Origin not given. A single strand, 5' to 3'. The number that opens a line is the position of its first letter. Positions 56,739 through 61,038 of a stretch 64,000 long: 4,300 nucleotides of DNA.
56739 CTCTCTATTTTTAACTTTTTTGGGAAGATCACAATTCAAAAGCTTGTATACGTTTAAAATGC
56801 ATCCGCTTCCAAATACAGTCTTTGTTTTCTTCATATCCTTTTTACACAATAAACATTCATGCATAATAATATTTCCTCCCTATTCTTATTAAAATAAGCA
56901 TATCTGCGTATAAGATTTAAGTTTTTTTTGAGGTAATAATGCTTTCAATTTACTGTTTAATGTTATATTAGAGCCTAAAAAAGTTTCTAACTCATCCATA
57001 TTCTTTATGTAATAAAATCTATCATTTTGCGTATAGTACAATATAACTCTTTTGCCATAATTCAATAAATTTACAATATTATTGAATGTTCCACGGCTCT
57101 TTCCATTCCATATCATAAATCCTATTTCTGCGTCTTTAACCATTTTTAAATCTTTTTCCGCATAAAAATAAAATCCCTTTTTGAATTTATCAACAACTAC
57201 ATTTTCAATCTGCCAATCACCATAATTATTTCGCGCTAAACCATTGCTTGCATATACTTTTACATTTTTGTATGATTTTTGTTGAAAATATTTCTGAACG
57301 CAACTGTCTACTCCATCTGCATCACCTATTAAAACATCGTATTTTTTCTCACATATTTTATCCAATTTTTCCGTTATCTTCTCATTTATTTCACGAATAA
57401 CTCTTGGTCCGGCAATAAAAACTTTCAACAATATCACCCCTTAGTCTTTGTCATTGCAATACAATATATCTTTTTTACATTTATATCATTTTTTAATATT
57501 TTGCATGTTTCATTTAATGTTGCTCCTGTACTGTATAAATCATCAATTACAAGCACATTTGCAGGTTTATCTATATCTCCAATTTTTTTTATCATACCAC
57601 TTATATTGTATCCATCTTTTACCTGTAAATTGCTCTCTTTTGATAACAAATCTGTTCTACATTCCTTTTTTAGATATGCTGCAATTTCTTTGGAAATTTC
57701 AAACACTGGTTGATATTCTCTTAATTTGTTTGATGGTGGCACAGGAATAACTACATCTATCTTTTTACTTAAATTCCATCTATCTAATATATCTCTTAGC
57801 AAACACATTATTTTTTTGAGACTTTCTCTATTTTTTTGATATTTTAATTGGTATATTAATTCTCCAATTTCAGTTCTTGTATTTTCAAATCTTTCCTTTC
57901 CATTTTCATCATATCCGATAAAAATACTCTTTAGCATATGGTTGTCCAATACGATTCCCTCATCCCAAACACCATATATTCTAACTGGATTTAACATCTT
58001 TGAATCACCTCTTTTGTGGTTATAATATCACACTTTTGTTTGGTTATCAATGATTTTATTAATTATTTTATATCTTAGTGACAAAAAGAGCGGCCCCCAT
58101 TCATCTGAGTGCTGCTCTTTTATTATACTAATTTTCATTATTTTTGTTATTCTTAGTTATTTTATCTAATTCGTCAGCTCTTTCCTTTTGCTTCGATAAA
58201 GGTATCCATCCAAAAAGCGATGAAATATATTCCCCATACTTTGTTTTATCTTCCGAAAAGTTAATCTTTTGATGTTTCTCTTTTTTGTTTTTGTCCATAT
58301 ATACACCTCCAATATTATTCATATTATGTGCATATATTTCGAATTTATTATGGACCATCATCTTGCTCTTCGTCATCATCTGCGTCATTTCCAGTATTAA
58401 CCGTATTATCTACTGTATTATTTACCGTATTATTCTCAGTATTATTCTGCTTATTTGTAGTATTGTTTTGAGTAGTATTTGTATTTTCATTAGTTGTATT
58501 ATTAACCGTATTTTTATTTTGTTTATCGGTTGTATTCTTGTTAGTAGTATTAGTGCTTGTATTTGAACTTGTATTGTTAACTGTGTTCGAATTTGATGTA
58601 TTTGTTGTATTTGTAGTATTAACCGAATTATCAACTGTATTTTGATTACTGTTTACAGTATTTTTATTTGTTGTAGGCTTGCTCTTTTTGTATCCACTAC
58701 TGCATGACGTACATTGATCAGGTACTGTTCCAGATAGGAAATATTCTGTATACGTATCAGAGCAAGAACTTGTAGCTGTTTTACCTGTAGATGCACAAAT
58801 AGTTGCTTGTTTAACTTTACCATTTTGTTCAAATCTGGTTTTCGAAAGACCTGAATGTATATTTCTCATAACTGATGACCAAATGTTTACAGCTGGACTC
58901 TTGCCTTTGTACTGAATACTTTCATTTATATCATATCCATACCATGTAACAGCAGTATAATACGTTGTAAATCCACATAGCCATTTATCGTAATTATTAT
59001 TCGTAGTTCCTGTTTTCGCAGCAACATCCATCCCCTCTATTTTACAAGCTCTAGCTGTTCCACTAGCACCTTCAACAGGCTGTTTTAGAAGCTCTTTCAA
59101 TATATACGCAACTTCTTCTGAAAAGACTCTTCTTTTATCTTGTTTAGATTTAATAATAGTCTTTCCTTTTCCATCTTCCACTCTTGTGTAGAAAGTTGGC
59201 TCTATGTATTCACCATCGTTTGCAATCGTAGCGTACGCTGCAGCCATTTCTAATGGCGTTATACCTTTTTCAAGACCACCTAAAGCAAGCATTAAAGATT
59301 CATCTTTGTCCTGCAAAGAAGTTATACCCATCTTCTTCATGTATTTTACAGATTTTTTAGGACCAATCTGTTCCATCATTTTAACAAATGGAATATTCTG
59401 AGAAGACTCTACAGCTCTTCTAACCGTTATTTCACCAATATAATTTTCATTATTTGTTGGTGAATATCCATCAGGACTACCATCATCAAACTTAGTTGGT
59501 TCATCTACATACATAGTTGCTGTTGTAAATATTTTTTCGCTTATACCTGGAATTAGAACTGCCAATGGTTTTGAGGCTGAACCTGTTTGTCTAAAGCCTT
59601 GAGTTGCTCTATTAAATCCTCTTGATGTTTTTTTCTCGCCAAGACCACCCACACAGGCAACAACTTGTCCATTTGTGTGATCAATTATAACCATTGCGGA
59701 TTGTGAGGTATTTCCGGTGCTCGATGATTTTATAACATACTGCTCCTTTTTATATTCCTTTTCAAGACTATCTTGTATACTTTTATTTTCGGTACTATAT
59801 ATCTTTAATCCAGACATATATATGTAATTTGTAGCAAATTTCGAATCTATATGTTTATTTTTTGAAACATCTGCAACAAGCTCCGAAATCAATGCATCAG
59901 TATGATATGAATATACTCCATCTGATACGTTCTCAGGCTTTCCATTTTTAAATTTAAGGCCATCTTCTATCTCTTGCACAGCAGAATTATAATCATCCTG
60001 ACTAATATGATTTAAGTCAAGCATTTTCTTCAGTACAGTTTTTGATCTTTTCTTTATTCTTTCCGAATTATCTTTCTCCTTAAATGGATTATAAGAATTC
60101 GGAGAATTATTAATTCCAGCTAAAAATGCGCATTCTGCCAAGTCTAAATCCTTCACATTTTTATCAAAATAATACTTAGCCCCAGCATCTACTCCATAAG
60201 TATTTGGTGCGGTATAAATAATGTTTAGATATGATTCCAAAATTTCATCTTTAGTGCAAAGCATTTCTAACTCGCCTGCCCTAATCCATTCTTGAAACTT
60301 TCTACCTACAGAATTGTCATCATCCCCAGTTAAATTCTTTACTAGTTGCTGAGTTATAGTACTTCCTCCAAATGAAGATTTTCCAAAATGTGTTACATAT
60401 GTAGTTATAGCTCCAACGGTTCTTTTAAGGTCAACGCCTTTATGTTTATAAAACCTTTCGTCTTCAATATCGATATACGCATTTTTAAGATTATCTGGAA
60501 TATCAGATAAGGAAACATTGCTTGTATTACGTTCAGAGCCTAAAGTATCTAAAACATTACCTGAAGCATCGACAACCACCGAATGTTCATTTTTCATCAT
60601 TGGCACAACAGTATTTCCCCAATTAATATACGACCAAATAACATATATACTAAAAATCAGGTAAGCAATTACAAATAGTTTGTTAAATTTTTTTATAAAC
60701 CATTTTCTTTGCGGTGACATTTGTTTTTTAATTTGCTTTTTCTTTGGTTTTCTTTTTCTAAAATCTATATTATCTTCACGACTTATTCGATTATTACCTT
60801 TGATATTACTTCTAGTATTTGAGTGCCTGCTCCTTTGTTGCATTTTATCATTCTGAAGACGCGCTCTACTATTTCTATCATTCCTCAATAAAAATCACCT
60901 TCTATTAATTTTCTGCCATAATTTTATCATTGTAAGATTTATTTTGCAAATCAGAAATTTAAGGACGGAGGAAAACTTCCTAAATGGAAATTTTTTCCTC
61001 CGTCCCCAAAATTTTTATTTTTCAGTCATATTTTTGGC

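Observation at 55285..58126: Four-gene PRTase / SLOG-NDT-like / unknown / membrane cassette bracketed by 50 bp direct repeats: candidate nucleotide-centric defence or conflict module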

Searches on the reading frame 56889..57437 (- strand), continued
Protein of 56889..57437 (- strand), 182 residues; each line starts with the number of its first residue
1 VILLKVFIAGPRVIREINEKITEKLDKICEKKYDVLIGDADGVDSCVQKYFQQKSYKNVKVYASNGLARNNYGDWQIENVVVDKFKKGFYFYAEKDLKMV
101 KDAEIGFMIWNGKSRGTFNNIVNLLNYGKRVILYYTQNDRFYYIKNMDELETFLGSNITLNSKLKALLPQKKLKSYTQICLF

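Call 131: search_protein_families(library=padloc, proteins=[L067:2411-2986:+, L067:3001-3522:+, L068:2405-2893:+, L068:2992-3849:+, L013:5441-6004:+, L013:6001-6549:+], max_evalue=0.01)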
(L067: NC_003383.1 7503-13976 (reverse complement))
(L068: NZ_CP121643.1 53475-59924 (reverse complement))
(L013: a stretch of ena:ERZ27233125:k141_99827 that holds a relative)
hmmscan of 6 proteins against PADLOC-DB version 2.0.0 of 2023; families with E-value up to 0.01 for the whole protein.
L067:2411-2986:+ (191 aa): 5 families
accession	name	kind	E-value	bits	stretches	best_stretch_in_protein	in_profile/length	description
PDLC03928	PsyrT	-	2.2e-11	40.8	1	39-190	536-686/689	-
PDLC03962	ShosT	-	7.5e-09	33.8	1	67-190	82-213/237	-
PDLC02931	PRTase_III-A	-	7.5e-06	23.8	1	45-187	45-176/267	-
PDLC02935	PRTase_III-A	-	2.5e-05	21.8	1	43-189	45-169/290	-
PDLC02934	PRTase_III-A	-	0.0065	13.4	1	122-186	103-164/393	-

L067:3001-3522:+ (173 aa): 2 families
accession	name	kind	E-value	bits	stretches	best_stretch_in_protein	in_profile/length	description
PDLC03961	ShosA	-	0.0026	15.1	1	18-61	134-177/303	-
PDLC03927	PsyrA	-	0.0053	13.9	1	23-62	155-194/398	-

L068:2405-2893:+ (162 aa): 2 families
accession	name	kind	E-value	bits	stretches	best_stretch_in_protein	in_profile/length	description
PDLC03928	PsyrT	-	5.4e-08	29.6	1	49-162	542-655/689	-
PDLC03962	ShosT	-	0.0018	16.2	1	70-161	83-180/237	-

L068:2992-3849:+ (285 aa): 0 families

L013:5441-6004:+ (187 aa): 5 families
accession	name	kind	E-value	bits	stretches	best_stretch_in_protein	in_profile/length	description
PDLC03928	PsyrT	-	4e-12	43.2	1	38-186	534-685/689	-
PDLC03962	ShosT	-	1.4e-08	32.9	1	65-186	67-212/237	-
PDLC02934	PRTase_III-A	-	2.5e-05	21.4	1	46-182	42-163/393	-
PDLC02932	PRTase_III-A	-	5.5e-05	20.8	1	39-175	37-157/271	-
PDLC02935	PRTase_III-A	-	0.00024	18.6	1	44-183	45-166/290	-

L013:6001-6549:+ (182 aa): 0 families

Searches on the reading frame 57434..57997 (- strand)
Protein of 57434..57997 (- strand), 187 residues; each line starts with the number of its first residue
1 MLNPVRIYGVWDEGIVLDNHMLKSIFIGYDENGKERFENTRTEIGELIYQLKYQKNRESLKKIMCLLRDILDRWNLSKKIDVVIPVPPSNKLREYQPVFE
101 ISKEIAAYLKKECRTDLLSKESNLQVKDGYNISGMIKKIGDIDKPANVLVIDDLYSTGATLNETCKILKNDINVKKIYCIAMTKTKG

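Call 5: search_protein_families(library=pfam, proteins=[window:57434-57997:-], max_evalue=0.1)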
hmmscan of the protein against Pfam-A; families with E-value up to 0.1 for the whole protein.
window:57434-57997:- (187 aa): 5 families
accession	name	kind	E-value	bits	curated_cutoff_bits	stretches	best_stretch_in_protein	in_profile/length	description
PF00156.33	Pribosyltran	-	1.8e-06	27.8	26.3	1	53-180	5-121/158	Phosphoribosyl transferase domain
PF24390.1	PRTase-CE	-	0.0004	20.8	27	1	41-183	16-147/253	PRTase-CE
PF14681.12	UPRTase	-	0.04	13.8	27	0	144-182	119-158/206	Uracil phosphoribosyltransferase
PF15609.12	PRTase_2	-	0.048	13.6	28.8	1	143-184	117-158/188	Phosphoribosyl transferase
PF00874.25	PRD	-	0.092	13.5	23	0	46-116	8-74/90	PRD domain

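Call 6: search_protein_families(library=padloc, proteins=[window:57434-57997:-], max_evalue=0.1)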
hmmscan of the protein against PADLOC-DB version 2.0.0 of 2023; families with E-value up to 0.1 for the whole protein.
window:57434-57997:- (187 aa): 6 families
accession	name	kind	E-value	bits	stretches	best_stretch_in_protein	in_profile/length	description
PDLC03928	PsyrT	-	7.1e-12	42.4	1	39-186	535-685/689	-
PDLC03962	ShosT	-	5.1e-08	31.1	1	57-186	76-212/237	-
PDLC02935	PRTase_III-A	-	1.2e-05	22.8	1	44-183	45-166/290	-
PDLC02932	PRTase_III-A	-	0.0011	16.5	1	39-182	37-167/271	-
PDLC01576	Csm2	-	0.0039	15.7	1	30-75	19-63/87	CAS-III-A; effector_SS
PDLC02934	PRTase_III-A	-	0.0041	14.1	1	46-181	42-162/393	-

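Call 10: search_protein_families(library=ncbifam, proteins=[window:57434-57997:-], max_evalue=0.1)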
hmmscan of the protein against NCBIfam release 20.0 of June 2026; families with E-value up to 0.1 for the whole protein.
window:57434-57997:- (187 aa): 22 families
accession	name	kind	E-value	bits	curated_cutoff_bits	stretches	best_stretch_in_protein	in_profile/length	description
NF002635.0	PRK02304.1-4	subfamily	1.1e-06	28.3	146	1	115-181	87-152/188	adenine phosphoribosyltransferase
TIGR00201.1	comF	subfamily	1.5e-06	28.3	233.55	1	44-179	45-185/190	ComF family protein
TIGR01251.1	ribP_PPkin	subfamily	2.1e-05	23.6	113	1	101-181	173-245/309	ribose-phosphate diphosphokinase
NF040646.1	HPT_Archaea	equivalog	4.3e-05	23.2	200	1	116-181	87-151/184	hypoxanthine/guanine phosphoribosyltransferase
NF002095.0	PRK00934.1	equivalog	0.0001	21.6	296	1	128-180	190-239/287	ribose-phosphate diphosphokinase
NF008616.0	PRK11595.1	equivalog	0.00043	19.8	304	1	44-183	74-226/227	DNA utilization protein GntX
NF005299.0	PRK06827.1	subfamily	0.00049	18.9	327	1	135-181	255-300/383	phosphoribosylpyrophosphate synthetase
TIGR00336.1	pyrE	equivalog_domain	0.00067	19.5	106.8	1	138-177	101-141/173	orotate phosphoribosyltransferase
NF040815.2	recomb_XerA_Arch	equivalog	0.0011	18.6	220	1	48-179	47-146/263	site-specific tyrosine recombinase/integron integrase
NF009211.0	PRK12560.1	equivalog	0.0014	18.5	188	1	140-180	109-150/187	adenine phosphoribosyltransferase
NF002620.0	PRK02277.1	subfamily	0.0021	17.7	115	1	125-181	121-177/201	orotate phosphoribosyltransferase-like protein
NF002758.0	PRK02812.1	equivalog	0.0022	17.2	518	1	127-181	213-265/330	ribose-phosphate pyrophosphokinase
NF002636.0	PRK02304.1-5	equivalog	0.0025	17.3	125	1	140-177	112-150/176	adenine phosphoribosyltransferase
NF002632.0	PRK02304.1-1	equivalog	0.0034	17.2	243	1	141-170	115-144/183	adenine phosphoribosyltransferase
NF002320.0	PRK01259.1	subfamily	0.0075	15.7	297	1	129-179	199-247/316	ribose-phosphate diphosphokinase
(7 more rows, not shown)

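Call 11: search_protein_families(library=phrogs, proteins=[window:57434-57997:-], max_evalue=0.1)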
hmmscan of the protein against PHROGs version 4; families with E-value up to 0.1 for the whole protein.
window:57434-57997:- (187 aa): 3 families
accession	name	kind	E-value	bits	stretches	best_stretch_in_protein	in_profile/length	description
phrog_8417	-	unknown function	3.7e-05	24.1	1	120-186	151-217/225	-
phrog_619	-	other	0.00095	19.4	1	132-175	189-231/282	ribose-phosphate pyrophosphokinase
phrog_16932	-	unknown function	0.0077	16.1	1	109-185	328-390/480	-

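Call 12: search_solved_structures(query=window:57434-57997:-, max_evalue=1)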
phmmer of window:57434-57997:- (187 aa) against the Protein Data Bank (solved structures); distinct sequences matched with E-value up to 1: 16.
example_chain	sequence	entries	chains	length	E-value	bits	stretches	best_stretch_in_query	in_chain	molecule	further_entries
6fch_A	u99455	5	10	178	0.05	16.6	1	145-183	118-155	Adenine phosphoribosyltransferase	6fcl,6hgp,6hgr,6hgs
6fci_A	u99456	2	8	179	0.051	16.6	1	145-183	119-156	Adenine phosphoribosyltransferase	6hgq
4x44_A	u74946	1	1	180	0.051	16.6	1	145-183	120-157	Adenine phosphoribosyltransferase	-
4x45_A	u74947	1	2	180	0.051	16.6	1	145-183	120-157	Adenine phosphoribosyltransferase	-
1ore_A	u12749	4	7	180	0.051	16.6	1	145-183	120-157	Adenine phosphoribosyltransferase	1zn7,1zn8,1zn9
6fd4_B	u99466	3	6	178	0.052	16.6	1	145-183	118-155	Adenine phosphoribosyltransferase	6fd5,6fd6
8gac_A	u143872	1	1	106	0.11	15.6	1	33-86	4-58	CTLA-4 binder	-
1cjb_A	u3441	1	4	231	0.15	15.1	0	144-185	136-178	PROTEIN (HYPOXANTHINE-GUANINE PHOSPHORIBOSYLTRANSFERASE)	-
3ozf_A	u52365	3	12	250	0.2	14.7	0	144-185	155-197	Hypoxanthine-guanine-xanthine phosphoribosyltransferase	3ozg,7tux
1orj_A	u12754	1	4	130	0.31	14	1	26-79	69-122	flagellar protein FliS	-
1ory_A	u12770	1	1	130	0.32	14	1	26-79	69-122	flagellar protein FliS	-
4iwb_A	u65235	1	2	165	0.46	13.5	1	26-79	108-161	FliC, FliS chimera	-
7xi2_A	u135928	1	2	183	0.56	13.2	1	141-169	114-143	Adenine phosphoribosyltransferase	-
7y94_A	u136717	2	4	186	0.57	13.2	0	141-169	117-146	Adenine phosphoribosyltransferase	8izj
2dy0_A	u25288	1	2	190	0.59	13.1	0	141-169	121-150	Adenine phosphoribosyltransferase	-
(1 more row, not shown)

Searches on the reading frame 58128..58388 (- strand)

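Call 5: search_protein_families(library=pfam, proteins=[window:58128-58388:-], max_evalue=0.1)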
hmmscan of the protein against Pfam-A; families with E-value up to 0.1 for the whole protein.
window:58128-58388:- (86 aa): 1 family
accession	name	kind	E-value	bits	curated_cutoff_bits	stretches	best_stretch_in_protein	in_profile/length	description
PF14038.11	YqzE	-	0.034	14.7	27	1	30-65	16-49/54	YqzE-like protein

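Call 6: search_protein_families(library=padloc, proteins=[window:58128-58388:-], max_evalue=0.1)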
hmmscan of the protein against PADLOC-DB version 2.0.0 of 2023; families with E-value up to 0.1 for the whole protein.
window:58128-58388:- (86 aa): 0 families

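Call 10: search_protein_families(library=ncbifam, proteins=[window:58128-58388:-], max_evalue=0.1)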
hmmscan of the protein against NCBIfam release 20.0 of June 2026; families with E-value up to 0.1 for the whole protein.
window:58128-58388:- (86 aa): 0 families

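Call 11: search_protein_families(library=phrogs, proteins=[window:58128-58388:-], max_evalue=0.1)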
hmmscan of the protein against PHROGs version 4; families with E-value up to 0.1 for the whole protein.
window:58128-58388:- (86 aa): 0 families

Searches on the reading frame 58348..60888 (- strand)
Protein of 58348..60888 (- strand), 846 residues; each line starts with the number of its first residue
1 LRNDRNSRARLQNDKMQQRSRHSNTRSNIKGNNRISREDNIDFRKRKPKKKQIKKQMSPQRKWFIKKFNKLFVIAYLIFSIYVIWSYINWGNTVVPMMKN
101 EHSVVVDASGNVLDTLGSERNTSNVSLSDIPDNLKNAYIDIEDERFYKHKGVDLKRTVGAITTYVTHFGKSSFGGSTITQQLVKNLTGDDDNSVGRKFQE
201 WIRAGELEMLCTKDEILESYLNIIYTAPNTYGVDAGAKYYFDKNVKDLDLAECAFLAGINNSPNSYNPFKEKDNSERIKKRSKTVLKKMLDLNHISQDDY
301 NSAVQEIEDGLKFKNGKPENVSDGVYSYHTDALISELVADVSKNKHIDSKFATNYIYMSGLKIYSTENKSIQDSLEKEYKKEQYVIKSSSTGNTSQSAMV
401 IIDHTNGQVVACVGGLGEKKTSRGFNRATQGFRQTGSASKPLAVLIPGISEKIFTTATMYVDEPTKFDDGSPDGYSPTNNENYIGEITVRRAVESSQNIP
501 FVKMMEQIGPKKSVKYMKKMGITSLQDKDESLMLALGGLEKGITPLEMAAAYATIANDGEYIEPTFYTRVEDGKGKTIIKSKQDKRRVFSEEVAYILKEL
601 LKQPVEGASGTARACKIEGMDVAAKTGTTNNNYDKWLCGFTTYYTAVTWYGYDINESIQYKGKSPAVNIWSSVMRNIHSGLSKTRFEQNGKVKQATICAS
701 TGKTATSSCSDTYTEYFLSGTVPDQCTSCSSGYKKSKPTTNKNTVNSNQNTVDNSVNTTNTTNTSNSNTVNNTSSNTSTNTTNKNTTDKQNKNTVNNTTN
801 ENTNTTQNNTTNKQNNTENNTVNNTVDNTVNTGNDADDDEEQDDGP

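Call 36: find_related_loci(query=window:58348-60888:-, collection=genome_contigs, flank=10000)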
Query window:58348-60888:- (846 aa) in genome_contigs; peptide patterns used: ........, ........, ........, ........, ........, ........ (x = any residue, [..] = any of these).
321 stretches matched a pattern; 28 encode a relative of the query (tblastn E <= 1e-3); 28 distinct loci.
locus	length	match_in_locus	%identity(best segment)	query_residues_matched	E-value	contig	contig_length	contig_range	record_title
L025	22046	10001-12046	75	51-732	0e+0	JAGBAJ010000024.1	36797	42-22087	MAG: Clostridia bacterium isolate RGIG8938 Water_deer_Rectum-1__c162112, whole genome shotgun sequence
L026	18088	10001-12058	76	47-732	0e+0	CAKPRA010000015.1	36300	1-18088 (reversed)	MAG: uncultured Clostridia bacterium isolate REFINED_METABAT215_TOP10_CONTIGS_1500_ASSEMBLY_K77_MERGED__Hadza_MoBio_hadz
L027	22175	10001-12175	72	21-732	0e+0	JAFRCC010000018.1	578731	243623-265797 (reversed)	MAG: Clostridia bacterium isolate RGIG2360 Goat_Ileum-2__c122024, whole genome shotgun sequence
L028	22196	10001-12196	69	1-726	0e+0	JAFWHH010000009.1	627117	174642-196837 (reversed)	MAG: Clostridia bacterium isolate RGIG5739 Sheep_Ileum-2__c678, whole genome shotgun sequence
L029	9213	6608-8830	70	1-734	0e+0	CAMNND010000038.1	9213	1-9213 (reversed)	MAG: uncultured Clostridium sp. isolate SRR873597_bin.26_metaWRAP_v1.3_MAG genome assembly, contig: NODE.21150_length_92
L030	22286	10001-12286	57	90-844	0e+0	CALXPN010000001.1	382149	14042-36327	MAG: uncultured Clostridia bacterium isolate BRZ_BB__bin97 genome assembly, contig: BRZ_BB__NODE_7_length_382149_cov_25.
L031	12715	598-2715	57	90-796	0e+0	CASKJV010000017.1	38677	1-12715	MAG: uncultured Clostridia bacterium isolate 2B-dyr24-06_101207.3_1677751166 genome assembly, contig: NODE_98_length_386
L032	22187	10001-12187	57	90-808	0e+0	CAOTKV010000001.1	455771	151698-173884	MAG TPA_asm: uncultured Clostridia bacterium isolate MGBC114438 genome assembly, contig: MGBC114438.1, whole genome shot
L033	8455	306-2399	59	90-780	0e+0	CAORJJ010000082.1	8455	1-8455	MAG TPA_asm: uncultured Clostridia bacterium isolate MGBC102161 genome assembly, contig: MGBC102161.82, whole genome sho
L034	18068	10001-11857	62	77-687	0e+0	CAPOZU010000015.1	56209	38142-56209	MAG TPA_asm: uncultured Clostridia bacterium isolate MGBC103331 genome assembly, contig: MGBC103331.15, whole genome sho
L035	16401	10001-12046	51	64-726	0e+0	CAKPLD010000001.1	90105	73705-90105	MAG: uncultured Clostridia bacterium isolate REFINED_METABAT215_TOP10_CONTIGS_1500_ASSEMBLY_K77_MERGED__Hadza_MoBio_hadz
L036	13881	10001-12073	47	59-725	0e+0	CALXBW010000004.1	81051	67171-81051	MAG: uncultured Clostridia bacterium isolate BRZ_MK__bin25 genome assembly, contig: BRZ_MK__NODE_314_length_81051_cov_9.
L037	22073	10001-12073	47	59-725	0e+0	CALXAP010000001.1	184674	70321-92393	MAG: uncultured Clostridia bacterium isolate BRZ_HH__bin29 genome assembly, contig: BRZ_HH__NODE_95_length_184674_cov_15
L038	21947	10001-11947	44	97-726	6e-178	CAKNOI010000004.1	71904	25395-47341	MAG TPA_asm: uncultured Clostridiaceae bacterium isolate ERR3414583_bin.88_metaWRAP_v1.1_MAG genome assembly, contig: NO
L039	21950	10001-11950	45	97-726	6e-170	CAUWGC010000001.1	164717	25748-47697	MAG: uncultured Clostridia bacterium isolate ERS329806__bin63 genome assembly, contig: ERS329806_NODE_65_length_164717_c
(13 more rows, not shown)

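Call 41: search_protein_families(library=pfam, proteins=[L026:12785-14125:+, L026:14227-14628:+, L026:14965-15894:+, L026:16343-16783:+, L025:12712-13149:+, L025:13350-14669:+, L025:14673-15308:+, L025:15394-16074:+, L027:13129-13653:-, L027:13709-16123:-], max_evalue=0.001)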
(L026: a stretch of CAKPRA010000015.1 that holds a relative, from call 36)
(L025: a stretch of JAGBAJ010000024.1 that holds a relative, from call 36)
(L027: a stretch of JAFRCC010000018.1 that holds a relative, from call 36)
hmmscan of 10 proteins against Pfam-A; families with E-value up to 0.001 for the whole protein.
L026:12785-14125:+ (446 aa): 3 families
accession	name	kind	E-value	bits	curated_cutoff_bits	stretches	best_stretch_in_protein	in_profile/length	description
PF14501.12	HATPase_c_5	-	3.1e-16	59.6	22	1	337-444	1-101/102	GHKL domain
PF02518.31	HATPase_c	-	3.2e-08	34.4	26.4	1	341-427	5-90/111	Histidine kinase-, DNA gyrase B-, and HSP90-like ATPase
PF14689.11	SPOB_a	-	2.9e-07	30.4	28.1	1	240-293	6-59/62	Sensor_kinase_SpoOB-type, alpha-helical domain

L026:14227-14628:+ (133 aa): 0 families

L026:14965-15894:+ (309 aa): 1 family
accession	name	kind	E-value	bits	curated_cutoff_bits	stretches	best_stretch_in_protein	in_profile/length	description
PF01116.26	F_bP_aldolase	-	3.8e-107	358.4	25.5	2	4-228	1-223/277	Fructose-bisphosphate aldolase class-II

L026:16343-16783:+ (146 aa): 1 family
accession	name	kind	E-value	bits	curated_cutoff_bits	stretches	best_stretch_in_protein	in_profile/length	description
PF01668.23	SmpB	-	2.3e-59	199.9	27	1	6-144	1-139/143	SmpB protein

L025:12712-13149:+ (145 aa): 0 families

L025:13350-14669:+ (439 aa): 3 families
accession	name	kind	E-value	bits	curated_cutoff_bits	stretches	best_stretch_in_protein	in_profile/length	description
PF00149.33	Metallophos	-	2.5e-13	51.4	21.5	1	164-320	4-159/191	Calcineurin-like phosphoesterase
PF06874.16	FBPase_2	-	2.3e-05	23.3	27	1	186-223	184-221/639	Firmicute fructose-1,6-bisphosphatase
PF12850.12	Metallophos_2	-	2.5e-05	24.8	27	1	164-285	4-60/154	Calcineurin-like phosphoesterase superfamily domain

L025:14673-15308:+ (211 aa): 1 family
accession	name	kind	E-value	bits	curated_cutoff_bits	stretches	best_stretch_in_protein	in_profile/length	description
PF06445.20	GyrI-like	-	8e-19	68.9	26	1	19-208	3-154/155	GyrI-like small molecule binding domain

L025:15394-16074:+ (226 aa): 2 families
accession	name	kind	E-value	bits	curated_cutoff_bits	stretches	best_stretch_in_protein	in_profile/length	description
PF00486.34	Trans_reg_C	-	6.6e-25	87.4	26.2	1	148-222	2-77/77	Transcriptional regulatory protein, C terminal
PF00072.30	Response_reg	-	5.1e-24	85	30.2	1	4-112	1-110/111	Response regulator receiver domain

L027:13129-13653:- (174 aa): 1 family
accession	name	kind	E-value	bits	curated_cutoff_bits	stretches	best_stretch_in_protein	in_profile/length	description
PF00849.27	PseudoU_synth_2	-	5e-15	56.5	26.8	1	88-171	2-83/152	RNA pseudouridylate synthase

L027:13709-16123:- (804 aa): 2 families
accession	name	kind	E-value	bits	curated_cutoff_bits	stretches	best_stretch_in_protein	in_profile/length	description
PF01136.24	Peptidase_U32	-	4.1e-90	301.6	22.4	2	77-299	2-228/233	Peptidase family U32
PF12392.13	DUF3656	-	2.6e-21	76.8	22.1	1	391-515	1-106/109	Collagenase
